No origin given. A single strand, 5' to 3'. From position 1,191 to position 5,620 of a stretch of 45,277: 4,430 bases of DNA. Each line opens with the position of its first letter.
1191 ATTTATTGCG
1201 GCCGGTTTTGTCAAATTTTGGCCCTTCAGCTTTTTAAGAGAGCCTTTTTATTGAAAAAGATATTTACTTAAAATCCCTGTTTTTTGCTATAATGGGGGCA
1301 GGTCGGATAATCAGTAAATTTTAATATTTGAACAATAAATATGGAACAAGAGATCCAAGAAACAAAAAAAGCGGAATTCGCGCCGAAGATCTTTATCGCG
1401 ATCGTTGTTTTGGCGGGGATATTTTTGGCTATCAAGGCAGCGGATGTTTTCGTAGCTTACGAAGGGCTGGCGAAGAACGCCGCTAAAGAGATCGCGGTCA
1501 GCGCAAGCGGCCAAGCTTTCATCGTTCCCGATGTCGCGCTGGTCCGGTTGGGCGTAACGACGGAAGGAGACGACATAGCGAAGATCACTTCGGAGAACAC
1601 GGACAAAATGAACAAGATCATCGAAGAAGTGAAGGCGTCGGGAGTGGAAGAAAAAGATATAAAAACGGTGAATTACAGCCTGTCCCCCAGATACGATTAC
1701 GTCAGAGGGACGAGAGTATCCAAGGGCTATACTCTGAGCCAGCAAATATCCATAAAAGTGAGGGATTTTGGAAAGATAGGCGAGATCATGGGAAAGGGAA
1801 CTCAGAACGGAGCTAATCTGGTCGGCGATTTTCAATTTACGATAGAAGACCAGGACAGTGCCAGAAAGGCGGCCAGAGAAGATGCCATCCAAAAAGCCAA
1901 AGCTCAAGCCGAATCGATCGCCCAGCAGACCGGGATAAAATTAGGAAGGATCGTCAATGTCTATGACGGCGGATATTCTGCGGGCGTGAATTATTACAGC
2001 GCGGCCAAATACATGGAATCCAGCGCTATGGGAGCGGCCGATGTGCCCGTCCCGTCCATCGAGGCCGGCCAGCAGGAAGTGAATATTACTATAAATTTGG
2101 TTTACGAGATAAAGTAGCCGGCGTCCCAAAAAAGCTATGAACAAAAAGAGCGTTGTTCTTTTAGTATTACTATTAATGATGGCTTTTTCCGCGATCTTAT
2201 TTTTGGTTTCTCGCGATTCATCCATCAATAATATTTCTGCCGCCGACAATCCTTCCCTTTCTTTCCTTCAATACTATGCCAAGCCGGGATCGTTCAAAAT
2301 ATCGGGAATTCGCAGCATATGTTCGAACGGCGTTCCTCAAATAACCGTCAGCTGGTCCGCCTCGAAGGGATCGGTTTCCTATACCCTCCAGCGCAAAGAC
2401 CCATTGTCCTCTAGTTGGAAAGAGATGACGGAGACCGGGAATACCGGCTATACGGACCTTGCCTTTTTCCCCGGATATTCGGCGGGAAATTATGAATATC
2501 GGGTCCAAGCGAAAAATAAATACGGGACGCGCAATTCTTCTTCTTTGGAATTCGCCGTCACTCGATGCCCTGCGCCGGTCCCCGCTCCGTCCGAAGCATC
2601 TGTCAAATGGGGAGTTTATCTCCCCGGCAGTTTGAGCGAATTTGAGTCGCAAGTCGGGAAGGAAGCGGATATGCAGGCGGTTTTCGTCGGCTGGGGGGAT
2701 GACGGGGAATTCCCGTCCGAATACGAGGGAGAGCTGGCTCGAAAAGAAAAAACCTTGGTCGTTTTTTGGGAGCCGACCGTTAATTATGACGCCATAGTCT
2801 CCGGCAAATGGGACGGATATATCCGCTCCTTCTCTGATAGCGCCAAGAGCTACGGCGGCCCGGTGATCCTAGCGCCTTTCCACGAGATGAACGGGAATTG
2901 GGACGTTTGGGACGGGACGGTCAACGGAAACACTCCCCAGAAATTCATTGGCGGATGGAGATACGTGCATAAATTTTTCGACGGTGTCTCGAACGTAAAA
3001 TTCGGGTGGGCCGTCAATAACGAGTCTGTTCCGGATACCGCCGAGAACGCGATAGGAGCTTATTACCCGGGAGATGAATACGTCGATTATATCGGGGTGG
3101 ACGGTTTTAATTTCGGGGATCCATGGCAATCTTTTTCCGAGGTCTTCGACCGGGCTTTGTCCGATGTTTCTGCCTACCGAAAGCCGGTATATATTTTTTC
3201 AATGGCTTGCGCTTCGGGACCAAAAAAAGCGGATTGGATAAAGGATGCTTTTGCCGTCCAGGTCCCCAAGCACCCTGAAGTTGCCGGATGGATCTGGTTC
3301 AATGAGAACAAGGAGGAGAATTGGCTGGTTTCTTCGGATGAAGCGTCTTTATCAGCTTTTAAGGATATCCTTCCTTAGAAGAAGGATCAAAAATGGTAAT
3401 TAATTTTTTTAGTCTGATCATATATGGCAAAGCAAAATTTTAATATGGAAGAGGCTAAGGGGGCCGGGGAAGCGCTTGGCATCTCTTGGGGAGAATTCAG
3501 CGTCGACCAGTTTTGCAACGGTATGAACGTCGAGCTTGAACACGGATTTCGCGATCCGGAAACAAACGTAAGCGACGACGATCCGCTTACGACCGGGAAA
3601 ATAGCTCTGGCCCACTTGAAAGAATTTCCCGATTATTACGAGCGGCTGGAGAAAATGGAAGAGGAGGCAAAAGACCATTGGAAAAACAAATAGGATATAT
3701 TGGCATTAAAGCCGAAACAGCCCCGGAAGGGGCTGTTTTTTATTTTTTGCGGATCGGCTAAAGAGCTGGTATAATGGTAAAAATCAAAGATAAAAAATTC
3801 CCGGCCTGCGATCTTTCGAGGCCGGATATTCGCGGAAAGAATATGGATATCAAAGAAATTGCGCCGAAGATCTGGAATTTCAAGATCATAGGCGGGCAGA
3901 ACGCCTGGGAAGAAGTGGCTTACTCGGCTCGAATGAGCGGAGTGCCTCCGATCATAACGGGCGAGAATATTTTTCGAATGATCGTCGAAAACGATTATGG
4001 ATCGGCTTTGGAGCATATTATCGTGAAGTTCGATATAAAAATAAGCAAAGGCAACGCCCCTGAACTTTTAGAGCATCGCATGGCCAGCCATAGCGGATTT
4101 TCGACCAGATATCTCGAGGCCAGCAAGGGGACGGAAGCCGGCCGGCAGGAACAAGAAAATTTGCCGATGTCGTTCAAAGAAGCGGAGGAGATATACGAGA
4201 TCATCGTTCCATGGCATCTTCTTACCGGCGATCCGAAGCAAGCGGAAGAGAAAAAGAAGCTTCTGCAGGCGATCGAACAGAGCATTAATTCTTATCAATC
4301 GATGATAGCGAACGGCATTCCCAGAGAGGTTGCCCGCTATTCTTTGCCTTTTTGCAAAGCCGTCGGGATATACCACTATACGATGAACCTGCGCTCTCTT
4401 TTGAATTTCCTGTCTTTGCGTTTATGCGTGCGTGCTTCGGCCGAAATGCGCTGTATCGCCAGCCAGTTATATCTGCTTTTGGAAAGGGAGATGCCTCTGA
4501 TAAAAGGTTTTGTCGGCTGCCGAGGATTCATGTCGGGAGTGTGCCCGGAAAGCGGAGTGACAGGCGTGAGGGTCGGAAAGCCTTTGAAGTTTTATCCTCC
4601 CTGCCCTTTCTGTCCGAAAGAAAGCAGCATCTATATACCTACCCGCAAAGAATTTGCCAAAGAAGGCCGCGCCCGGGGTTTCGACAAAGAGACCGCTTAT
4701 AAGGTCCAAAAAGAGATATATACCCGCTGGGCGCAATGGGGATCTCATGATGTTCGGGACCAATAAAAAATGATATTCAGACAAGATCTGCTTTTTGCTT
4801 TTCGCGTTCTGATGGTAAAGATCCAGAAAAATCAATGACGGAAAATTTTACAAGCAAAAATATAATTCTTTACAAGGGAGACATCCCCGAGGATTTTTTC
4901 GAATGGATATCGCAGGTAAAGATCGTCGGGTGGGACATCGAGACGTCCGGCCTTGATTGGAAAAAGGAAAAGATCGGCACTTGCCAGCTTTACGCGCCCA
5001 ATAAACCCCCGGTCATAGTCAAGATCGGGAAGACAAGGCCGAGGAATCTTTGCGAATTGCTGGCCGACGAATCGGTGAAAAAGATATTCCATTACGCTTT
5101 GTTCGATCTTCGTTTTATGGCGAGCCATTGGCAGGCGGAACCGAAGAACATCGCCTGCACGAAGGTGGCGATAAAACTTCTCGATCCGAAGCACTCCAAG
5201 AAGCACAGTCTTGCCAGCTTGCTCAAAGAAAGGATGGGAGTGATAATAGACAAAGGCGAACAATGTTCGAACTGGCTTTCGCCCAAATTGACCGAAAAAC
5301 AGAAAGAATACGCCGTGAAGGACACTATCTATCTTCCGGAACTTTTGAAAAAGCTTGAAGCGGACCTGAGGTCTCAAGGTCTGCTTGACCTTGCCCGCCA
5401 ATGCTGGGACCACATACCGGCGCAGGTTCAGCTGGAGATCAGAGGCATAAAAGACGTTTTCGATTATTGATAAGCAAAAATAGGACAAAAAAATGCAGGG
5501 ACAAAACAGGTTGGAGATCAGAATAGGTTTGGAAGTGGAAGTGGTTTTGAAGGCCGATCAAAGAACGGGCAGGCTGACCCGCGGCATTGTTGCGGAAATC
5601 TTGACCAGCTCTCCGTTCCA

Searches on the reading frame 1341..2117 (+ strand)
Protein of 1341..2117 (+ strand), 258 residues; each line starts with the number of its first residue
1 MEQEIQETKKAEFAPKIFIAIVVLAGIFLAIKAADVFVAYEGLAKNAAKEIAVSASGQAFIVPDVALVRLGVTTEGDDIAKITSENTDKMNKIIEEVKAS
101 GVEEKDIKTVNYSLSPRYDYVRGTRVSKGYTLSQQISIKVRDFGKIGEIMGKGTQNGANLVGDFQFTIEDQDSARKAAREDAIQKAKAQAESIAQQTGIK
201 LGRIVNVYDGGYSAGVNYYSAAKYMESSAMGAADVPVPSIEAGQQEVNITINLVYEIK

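Call 65: search_protein_families(library=pfam, proteins=[window:1341-2117:+], max_evalue=0.0001)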
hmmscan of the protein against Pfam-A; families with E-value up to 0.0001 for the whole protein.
window:1341-2117:+ (258 aa): 1 family
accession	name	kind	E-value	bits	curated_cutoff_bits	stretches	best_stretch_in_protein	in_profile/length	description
PF04402.19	SIMPL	-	2.1e-51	175.5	25.2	1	51-255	1-205/205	Protein of unknown function (DUF541)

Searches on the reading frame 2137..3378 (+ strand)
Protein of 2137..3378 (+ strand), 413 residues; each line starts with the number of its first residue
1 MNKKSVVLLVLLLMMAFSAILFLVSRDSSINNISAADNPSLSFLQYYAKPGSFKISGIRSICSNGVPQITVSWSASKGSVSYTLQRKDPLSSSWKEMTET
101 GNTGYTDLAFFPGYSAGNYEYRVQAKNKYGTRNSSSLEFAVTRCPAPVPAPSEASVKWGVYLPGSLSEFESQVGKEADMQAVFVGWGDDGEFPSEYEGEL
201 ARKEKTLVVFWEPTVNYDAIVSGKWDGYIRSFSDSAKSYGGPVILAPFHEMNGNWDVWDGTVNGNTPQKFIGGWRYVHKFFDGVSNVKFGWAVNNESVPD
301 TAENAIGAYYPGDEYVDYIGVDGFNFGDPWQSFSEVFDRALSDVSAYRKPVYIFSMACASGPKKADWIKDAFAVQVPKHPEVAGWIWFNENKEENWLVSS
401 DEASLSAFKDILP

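Call 65: search_protein_families(library=pfam, proteins=[window:2137-3378:+], max_evalue=0.0001)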
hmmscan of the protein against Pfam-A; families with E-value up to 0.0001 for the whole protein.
window:2137-3378:+ (413 aa): 1 family
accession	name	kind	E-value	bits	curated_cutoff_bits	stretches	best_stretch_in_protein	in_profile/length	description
PF02156.21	Glyco_hydro_26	-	5e-11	43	20.2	1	236-362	146-262/311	Glycosyl hydrolase family 26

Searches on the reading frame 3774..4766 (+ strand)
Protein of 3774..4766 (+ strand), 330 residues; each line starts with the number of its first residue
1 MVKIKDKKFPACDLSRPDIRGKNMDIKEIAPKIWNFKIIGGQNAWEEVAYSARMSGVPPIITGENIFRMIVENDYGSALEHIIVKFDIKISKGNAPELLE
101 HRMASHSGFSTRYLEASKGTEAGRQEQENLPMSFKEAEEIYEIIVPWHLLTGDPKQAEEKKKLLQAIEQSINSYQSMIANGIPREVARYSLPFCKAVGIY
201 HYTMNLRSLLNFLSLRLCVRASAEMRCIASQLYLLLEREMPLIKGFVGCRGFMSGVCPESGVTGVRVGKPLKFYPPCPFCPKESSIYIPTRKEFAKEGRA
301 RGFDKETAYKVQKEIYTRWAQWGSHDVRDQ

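Call 9: search_protein_families(library=pfam, proteins=[window:3774-4766:+], max_evalue=0.001)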
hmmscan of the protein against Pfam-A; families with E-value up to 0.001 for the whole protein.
window:3774-4766:+ (330 aa): 1 family
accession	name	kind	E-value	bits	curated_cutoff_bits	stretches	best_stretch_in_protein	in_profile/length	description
PF02511.20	Thy1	-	3e-31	109.1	24.8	1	64-241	39-190/191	Thymidylate synthase complementing protein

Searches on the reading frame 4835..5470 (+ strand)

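Call 65: search_protein_families(library=pfam, proteins=[window:4835-5470:+], max_evalue=0.0001)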
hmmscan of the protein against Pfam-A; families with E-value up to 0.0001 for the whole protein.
window:4835-5470:+ (211 aa): 1 family
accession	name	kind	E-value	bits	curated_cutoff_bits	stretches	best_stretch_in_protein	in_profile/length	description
PF01612.26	DNA_pol_A_exo1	-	4.9e-33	114.8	23.6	1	14-178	6-172/173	3'-5' exonuclease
